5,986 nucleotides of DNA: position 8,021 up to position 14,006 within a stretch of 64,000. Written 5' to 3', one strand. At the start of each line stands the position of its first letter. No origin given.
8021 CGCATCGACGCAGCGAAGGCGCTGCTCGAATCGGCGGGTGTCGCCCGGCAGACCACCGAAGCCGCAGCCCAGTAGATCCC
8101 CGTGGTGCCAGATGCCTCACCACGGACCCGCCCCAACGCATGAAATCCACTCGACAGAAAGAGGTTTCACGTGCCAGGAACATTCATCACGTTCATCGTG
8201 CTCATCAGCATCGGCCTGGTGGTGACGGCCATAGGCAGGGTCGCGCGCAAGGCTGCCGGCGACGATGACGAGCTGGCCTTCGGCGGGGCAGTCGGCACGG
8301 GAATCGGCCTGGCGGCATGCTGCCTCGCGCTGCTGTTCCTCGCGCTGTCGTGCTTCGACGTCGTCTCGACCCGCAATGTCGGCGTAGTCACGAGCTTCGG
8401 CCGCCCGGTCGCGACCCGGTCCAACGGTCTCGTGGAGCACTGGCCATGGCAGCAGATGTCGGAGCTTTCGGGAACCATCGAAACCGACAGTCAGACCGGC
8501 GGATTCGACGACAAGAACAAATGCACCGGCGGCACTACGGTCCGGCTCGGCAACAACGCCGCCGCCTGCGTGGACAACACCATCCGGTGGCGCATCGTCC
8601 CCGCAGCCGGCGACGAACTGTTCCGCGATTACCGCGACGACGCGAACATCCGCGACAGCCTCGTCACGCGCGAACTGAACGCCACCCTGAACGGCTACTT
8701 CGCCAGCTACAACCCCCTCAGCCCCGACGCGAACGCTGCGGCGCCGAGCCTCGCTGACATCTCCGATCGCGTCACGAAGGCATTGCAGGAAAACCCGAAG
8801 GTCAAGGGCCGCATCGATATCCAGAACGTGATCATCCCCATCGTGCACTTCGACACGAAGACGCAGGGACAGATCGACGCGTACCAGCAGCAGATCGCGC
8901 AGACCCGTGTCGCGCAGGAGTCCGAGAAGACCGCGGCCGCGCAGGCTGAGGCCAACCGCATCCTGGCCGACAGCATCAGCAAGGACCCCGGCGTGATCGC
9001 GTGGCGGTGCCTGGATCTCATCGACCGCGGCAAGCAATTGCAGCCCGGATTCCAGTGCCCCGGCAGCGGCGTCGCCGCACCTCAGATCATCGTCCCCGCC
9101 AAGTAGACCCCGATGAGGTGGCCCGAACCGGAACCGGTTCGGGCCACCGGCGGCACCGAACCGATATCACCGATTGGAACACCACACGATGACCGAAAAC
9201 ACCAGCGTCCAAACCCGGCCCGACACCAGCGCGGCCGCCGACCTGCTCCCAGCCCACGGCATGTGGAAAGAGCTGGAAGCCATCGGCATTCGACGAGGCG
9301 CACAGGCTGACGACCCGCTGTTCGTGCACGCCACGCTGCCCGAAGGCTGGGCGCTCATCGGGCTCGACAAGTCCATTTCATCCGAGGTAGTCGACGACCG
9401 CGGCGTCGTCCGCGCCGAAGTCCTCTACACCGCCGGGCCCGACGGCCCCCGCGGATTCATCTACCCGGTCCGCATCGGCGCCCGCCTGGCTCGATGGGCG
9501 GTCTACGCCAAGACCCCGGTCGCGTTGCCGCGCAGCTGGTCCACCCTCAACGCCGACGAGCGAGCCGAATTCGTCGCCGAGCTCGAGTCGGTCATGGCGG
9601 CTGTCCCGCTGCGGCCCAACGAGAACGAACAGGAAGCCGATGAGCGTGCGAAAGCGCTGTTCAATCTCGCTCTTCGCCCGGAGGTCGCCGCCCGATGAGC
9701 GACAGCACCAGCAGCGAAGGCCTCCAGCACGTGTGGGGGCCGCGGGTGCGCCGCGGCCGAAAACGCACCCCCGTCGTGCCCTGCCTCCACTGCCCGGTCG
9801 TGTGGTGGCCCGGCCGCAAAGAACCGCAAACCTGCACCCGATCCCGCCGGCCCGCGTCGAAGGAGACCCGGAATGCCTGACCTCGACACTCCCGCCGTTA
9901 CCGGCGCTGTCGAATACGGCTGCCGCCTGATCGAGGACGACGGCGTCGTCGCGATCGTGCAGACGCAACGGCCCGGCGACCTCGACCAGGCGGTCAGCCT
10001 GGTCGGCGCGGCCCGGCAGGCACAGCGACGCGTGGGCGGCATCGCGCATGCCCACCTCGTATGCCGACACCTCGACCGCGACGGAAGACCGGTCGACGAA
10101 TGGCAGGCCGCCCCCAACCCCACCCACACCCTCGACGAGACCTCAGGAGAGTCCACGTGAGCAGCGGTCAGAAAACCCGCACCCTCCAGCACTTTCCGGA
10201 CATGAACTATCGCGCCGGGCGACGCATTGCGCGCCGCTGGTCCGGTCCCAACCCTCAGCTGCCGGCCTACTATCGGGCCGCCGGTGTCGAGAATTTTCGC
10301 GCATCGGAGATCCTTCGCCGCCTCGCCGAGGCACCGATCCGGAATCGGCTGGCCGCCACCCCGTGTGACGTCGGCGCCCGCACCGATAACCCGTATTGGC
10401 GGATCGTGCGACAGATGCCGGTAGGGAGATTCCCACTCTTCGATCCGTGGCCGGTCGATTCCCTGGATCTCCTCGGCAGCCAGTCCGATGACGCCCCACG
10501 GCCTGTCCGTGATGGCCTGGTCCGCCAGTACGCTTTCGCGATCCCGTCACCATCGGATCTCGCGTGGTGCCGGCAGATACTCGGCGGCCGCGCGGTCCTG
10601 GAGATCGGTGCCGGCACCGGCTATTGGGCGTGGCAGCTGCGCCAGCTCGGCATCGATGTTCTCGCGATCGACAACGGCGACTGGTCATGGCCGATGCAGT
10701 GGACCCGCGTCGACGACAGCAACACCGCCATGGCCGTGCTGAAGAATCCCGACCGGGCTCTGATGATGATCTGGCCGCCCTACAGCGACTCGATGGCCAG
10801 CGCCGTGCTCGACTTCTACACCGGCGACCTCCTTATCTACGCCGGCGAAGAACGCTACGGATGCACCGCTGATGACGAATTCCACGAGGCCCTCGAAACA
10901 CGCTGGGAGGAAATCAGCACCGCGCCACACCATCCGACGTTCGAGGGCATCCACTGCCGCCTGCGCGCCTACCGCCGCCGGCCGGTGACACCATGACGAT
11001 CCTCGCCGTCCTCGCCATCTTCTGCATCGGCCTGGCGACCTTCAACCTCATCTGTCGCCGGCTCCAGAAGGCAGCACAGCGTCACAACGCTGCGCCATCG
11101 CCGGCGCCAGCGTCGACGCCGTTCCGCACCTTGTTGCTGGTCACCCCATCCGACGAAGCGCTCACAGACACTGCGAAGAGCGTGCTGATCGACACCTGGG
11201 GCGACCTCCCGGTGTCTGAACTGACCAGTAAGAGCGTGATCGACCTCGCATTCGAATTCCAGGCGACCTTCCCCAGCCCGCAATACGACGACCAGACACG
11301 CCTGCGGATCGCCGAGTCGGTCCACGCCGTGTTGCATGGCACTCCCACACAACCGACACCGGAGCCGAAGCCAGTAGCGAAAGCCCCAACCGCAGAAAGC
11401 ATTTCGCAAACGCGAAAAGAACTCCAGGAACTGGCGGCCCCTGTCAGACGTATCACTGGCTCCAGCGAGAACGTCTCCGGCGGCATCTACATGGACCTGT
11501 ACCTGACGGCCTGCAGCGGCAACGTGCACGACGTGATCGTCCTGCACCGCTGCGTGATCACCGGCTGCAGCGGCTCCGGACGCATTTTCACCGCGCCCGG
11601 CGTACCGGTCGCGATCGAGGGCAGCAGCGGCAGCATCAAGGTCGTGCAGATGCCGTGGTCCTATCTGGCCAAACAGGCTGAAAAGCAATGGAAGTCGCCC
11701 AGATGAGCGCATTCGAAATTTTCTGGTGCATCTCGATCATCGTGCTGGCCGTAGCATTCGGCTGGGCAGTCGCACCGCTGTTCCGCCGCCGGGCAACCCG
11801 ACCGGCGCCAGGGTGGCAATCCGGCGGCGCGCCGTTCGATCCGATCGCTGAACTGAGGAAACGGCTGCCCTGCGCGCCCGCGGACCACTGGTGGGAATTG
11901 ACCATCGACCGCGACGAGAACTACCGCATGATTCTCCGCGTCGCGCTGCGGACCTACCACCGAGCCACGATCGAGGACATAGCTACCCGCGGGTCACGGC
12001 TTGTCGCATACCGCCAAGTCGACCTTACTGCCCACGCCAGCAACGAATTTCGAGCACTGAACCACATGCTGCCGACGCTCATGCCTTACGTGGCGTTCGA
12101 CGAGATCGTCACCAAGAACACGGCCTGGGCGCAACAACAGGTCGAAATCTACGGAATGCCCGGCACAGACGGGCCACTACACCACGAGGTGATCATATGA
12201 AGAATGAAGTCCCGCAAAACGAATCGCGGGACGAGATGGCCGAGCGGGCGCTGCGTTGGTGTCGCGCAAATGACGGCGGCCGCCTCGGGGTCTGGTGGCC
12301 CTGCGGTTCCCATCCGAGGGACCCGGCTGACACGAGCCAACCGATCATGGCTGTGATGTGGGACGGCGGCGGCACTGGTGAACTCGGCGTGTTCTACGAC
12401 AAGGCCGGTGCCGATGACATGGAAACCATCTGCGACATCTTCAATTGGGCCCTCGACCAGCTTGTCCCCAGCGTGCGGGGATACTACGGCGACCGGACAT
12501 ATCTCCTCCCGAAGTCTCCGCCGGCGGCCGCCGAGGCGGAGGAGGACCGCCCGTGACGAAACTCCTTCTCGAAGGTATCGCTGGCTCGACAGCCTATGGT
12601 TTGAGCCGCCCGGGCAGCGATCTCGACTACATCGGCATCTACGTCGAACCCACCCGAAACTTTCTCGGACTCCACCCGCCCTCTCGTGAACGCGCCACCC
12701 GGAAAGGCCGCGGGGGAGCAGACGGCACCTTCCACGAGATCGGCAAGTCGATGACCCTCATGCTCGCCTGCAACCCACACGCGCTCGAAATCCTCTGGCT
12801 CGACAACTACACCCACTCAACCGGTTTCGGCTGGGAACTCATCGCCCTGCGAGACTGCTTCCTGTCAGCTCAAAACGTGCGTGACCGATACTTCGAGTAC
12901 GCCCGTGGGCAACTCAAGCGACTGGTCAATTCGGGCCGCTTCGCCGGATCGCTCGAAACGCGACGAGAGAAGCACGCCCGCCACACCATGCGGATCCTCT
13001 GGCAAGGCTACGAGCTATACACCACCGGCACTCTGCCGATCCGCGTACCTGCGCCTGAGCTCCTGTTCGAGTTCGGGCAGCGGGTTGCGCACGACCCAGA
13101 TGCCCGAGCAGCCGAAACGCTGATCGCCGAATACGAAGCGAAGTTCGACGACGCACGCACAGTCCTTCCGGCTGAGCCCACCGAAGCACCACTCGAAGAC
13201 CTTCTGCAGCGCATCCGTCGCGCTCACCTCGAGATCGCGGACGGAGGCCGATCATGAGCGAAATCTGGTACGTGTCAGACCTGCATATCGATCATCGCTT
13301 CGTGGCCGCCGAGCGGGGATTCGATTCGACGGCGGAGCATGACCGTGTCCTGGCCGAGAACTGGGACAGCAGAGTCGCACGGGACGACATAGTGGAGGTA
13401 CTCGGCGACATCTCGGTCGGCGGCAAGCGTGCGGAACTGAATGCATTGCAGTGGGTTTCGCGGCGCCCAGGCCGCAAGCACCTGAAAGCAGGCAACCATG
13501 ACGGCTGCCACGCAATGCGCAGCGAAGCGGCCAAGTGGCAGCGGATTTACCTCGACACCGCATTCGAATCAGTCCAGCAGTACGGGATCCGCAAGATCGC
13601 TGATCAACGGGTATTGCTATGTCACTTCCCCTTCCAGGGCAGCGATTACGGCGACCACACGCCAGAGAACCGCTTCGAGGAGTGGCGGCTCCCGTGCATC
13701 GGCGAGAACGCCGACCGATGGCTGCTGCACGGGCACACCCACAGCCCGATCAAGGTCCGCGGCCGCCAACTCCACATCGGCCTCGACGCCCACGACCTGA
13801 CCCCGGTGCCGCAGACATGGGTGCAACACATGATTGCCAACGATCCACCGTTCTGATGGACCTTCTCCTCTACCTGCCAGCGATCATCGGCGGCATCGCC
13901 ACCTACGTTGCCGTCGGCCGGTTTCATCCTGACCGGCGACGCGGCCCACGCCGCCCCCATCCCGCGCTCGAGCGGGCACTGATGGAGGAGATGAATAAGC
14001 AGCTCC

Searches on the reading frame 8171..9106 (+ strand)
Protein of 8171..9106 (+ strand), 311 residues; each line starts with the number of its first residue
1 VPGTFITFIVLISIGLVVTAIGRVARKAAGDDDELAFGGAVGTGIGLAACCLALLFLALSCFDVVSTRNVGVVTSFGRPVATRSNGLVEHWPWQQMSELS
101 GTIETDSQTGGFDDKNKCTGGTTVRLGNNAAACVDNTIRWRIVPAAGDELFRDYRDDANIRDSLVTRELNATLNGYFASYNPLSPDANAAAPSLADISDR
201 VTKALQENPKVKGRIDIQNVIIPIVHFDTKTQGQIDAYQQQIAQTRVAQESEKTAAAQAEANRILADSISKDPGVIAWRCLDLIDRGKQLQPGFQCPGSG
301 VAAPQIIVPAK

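Call 26: search_protein_families(library=pfam, max_evalue=0.001, proteins=[window:8171-9106:+])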
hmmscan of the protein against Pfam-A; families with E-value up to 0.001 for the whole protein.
window:8171-9106:+ (311 aa): 1 family
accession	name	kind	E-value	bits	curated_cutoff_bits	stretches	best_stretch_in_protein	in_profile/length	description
PF01145.31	Band_7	-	3.2e-13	50.5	23.6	1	64-257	2-170/176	SPFH domain / Band 7 family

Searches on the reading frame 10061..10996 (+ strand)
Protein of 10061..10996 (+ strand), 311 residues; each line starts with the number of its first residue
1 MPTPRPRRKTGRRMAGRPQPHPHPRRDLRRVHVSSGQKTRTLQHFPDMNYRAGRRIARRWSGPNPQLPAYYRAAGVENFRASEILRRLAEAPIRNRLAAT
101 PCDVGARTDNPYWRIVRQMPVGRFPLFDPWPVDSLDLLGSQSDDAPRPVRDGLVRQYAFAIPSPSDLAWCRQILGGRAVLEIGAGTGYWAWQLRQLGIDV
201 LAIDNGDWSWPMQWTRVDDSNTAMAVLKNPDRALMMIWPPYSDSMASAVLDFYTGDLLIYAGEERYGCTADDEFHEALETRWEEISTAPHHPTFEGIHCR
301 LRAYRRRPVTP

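Call 26: search_protein_families(library=pfam, max_evalue=0.001, proteins=[window:10061-10996:+])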
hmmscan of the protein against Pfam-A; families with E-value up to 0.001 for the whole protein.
window:10061-10996:+ (311 aa): 0 families

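Call 45: search_protein_families(library=phrogs, max_evalue=0.001, proteins=[window:10061-10996:+])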
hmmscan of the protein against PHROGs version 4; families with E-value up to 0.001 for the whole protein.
window:10061-10996:+ (311 aa): 1 family
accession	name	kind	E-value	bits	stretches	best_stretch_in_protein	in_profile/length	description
phrog_19090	-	unknown function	9.2e-31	108.2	1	149-306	34-191/191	-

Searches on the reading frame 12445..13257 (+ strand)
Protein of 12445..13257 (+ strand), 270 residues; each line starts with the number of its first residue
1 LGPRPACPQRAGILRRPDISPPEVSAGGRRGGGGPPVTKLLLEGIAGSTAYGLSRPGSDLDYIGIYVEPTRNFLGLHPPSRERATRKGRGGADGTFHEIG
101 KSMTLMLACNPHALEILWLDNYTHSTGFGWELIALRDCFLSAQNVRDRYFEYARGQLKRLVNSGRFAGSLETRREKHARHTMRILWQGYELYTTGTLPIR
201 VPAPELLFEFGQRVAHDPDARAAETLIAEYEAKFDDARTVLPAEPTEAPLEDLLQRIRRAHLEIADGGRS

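Call 26: search_protein_families(library=pfam, max_evalue=0.001, proteins=[window:12445-13257:+])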
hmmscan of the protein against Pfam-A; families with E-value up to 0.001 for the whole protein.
window:12445-13257:+ (270 aa): 1 family
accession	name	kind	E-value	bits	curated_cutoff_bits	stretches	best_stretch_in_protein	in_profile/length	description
PF10127.15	RlaP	-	4.5e-20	72.8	23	1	39-201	19-175/249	RNA repair pathway DNA polymerase beta family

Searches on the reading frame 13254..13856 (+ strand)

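Call 26: search_protein_families(library=pfam, max_evalue=0.001, proteins=[window:13254-13856:+])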
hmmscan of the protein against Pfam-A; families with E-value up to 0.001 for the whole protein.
window:13254-13856:+ (200 aa): 2 families
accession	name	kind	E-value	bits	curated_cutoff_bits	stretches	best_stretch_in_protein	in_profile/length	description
PF00149.33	Metallophos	-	1.5e-06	29.2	21.5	1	4-178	3-169/191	Calcineurin-like phosphoesterase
PF12850.12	Metallophos_2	-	7.7e-05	23.2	27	1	4-165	3-119/154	Calcineurin-like phosphoesterase superfamily domain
